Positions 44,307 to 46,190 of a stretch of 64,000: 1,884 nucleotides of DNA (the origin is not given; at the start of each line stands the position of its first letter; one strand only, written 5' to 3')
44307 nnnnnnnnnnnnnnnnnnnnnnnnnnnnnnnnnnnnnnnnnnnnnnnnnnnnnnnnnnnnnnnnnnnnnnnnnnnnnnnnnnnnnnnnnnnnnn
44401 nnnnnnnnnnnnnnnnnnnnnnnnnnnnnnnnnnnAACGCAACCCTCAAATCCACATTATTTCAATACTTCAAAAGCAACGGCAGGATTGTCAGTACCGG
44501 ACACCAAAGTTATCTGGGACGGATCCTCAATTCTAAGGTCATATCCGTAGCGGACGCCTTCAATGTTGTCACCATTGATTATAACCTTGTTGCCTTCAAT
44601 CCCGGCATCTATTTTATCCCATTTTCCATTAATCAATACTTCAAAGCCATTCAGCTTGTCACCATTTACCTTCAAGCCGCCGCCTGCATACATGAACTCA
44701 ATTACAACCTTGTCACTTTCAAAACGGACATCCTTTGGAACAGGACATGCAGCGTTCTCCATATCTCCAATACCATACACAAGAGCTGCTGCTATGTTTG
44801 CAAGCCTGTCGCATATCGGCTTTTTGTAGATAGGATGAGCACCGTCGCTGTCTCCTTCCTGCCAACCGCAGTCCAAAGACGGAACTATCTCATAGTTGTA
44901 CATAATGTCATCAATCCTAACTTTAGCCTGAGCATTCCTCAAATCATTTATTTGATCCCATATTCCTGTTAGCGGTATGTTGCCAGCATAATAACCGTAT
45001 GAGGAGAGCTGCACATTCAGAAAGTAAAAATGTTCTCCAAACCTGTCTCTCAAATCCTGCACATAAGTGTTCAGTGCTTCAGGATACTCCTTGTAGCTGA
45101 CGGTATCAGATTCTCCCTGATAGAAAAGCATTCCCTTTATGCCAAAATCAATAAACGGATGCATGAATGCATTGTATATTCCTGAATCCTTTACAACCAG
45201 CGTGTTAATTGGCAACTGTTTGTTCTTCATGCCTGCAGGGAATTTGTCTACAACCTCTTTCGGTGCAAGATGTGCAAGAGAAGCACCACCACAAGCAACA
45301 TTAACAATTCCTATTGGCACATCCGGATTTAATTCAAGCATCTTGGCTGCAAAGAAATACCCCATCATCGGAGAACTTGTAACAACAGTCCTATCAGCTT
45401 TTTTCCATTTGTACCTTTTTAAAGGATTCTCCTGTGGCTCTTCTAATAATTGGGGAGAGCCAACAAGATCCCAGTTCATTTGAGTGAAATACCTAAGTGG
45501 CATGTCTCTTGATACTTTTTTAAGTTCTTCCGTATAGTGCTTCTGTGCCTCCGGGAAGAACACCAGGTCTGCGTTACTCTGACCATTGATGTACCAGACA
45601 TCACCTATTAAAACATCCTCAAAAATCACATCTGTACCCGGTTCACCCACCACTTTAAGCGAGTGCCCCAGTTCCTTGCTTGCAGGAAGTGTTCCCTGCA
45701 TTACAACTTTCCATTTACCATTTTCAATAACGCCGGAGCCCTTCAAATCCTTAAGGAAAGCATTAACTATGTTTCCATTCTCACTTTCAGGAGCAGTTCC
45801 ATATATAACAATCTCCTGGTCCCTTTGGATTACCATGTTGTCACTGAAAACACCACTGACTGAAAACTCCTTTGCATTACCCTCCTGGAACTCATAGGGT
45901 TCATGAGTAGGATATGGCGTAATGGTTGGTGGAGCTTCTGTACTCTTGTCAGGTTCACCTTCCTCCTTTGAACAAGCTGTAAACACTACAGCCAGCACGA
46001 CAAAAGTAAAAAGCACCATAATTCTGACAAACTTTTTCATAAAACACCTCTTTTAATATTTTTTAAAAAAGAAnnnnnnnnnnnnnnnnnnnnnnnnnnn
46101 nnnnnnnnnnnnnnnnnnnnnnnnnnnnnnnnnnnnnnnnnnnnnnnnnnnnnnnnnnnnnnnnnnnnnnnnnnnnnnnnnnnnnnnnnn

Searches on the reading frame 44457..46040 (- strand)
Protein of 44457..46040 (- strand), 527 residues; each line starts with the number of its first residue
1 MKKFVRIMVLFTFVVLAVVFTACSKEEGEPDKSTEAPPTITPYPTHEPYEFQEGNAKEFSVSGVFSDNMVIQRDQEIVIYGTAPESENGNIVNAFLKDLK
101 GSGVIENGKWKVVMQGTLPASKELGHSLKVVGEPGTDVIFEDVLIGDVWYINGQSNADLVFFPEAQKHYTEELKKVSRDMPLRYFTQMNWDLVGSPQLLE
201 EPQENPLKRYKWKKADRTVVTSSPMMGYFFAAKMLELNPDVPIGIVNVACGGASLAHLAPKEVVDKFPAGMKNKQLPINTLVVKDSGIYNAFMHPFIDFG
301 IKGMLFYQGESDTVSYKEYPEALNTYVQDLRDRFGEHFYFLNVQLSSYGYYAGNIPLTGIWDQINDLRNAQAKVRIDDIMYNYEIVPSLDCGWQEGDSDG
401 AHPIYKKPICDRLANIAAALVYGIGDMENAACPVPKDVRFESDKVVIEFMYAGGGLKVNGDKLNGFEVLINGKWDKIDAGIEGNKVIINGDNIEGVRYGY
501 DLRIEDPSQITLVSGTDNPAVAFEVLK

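Call 58: search_protein_families(library=pfam, proteins=[window:44457-46040:-], max_evalue=0.01)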
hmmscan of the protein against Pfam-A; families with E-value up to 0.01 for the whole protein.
window:44457-46040:- (527 aa): 1 family
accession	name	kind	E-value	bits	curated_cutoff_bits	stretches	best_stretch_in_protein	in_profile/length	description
PF03629.24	SASA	-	3.7e-15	56.6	24.8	1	147-374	3-186/226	Carbohydrate esterase, sialic acid-specific acetylesterase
